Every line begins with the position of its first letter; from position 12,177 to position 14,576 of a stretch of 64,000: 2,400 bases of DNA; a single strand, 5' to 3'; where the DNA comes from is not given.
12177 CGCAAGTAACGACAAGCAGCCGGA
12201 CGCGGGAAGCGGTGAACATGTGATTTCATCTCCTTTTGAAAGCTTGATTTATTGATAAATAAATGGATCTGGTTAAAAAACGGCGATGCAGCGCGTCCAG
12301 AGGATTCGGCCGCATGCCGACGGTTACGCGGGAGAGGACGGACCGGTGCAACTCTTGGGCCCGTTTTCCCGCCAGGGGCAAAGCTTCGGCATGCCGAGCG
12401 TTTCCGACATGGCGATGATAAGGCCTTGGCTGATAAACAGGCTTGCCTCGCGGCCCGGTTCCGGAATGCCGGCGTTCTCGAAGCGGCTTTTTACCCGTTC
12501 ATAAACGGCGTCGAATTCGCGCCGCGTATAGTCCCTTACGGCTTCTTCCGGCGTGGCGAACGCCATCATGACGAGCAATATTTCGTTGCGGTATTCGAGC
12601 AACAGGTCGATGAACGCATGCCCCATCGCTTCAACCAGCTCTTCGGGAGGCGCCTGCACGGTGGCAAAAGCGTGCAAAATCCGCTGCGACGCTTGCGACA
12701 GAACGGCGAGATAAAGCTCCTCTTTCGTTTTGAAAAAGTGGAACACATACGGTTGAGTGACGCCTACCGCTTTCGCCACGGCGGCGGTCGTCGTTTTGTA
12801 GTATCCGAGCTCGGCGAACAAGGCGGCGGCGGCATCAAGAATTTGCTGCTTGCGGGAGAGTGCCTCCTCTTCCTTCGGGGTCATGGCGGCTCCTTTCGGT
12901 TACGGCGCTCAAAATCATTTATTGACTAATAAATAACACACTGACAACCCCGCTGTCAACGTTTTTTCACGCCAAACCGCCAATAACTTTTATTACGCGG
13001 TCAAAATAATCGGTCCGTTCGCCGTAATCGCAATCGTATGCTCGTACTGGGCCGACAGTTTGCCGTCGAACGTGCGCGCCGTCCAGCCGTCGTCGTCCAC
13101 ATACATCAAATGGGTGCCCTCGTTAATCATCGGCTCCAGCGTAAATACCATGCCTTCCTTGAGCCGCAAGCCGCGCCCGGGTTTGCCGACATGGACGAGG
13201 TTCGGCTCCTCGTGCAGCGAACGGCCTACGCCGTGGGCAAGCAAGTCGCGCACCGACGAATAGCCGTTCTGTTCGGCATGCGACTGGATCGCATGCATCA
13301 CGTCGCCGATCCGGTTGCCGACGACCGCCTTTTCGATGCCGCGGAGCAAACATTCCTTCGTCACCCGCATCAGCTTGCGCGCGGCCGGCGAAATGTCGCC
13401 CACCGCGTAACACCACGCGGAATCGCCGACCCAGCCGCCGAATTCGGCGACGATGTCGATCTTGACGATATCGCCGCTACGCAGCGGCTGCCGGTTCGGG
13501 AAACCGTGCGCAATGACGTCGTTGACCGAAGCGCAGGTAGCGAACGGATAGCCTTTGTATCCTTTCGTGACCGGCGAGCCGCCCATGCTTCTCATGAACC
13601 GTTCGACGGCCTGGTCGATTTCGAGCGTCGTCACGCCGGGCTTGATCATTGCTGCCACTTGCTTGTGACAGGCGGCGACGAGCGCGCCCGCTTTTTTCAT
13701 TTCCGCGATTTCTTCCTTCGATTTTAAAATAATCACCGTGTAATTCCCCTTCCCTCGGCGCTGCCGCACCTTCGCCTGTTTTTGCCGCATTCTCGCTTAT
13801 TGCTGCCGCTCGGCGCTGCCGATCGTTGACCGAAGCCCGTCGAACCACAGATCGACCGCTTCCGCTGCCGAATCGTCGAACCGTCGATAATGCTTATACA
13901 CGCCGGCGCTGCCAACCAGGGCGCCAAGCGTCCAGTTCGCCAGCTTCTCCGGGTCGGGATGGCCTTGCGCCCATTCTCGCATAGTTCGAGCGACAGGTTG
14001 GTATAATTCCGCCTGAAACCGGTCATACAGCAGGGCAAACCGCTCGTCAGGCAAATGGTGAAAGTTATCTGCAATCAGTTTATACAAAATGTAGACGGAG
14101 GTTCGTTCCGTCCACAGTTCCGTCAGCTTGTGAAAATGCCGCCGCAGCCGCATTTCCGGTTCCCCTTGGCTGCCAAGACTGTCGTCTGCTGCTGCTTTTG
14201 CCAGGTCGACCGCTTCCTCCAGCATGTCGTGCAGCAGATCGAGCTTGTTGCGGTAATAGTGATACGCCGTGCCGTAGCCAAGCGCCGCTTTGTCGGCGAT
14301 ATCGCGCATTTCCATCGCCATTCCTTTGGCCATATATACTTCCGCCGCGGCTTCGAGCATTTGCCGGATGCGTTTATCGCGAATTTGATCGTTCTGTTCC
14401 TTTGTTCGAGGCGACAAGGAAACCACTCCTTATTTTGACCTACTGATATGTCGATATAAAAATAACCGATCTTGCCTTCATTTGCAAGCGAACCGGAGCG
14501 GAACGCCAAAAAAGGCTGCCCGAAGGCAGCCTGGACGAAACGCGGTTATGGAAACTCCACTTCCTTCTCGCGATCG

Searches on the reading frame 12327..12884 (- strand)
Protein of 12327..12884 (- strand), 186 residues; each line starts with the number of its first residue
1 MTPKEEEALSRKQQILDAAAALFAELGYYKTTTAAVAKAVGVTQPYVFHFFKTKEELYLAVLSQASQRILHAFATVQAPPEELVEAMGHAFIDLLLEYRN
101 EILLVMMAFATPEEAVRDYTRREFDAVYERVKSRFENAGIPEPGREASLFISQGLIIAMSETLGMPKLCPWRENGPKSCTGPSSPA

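Call 57: search_protein_families(library=pfam, proteins=[window:12327-12884:-], max_evalue=0.0001)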
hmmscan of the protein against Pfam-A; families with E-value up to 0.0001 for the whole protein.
window:12327-12884:- (186 aa): 1 family
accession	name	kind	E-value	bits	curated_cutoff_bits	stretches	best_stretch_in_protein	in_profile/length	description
PF00440.29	TetR_N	-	1.9e-15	56.8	24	1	15-61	1-47/47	Bacterial regulatory proteins, tetR family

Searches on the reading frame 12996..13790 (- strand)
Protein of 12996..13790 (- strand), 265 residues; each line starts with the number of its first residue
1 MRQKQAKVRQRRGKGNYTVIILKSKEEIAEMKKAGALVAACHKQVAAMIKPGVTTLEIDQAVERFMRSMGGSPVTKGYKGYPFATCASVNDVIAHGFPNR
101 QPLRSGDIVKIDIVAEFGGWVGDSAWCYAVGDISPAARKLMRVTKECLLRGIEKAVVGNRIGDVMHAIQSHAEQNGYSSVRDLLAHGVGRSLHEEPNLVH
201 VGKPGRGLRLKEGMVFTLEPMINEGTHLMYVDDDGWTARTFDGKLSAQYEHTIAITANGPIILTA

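Call 57: search_protein_families(library=pfam, proteins=[window:12996-13790:-], max_evalue=0.0001)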
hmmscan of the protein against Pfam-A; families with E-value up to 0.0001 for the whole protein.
window:12996-13790:- (265 aa): 1 family
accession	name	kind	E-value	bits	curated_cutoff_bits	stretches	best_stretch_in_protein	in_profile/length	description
PF00557.29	Peptidase_M24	-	9.3e-52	176.3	23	1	30-257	2-208/208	Metallopeptidase family M24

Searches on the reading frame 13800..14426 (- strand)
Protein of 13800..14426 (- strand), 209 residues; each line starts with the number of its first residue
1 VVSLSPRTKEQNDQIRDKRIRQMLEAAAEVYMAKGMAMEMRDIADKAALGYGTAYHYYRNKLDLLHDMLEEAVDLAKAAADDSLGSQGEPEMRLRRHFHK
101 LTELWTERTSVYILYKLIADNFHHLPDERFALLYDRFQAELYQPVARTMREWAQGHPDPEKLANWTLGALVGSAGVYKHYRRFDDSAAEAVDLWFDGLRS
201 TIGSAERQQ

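Call 57: search_protein_families(library=pfam, proteins=[window:13800-14426:-], max_evalue=0.0001)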
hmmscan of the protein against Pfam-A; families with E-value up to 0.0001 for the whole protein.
window:13800-14426:- (209 aa): 1 family
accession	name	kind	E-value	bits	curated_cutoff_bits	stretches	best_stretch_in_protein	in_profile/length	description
PF00440.29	TetR_N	-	6.1e-09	36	24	1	24-67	2-46/47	Bacterial regulatory proteins, tetR family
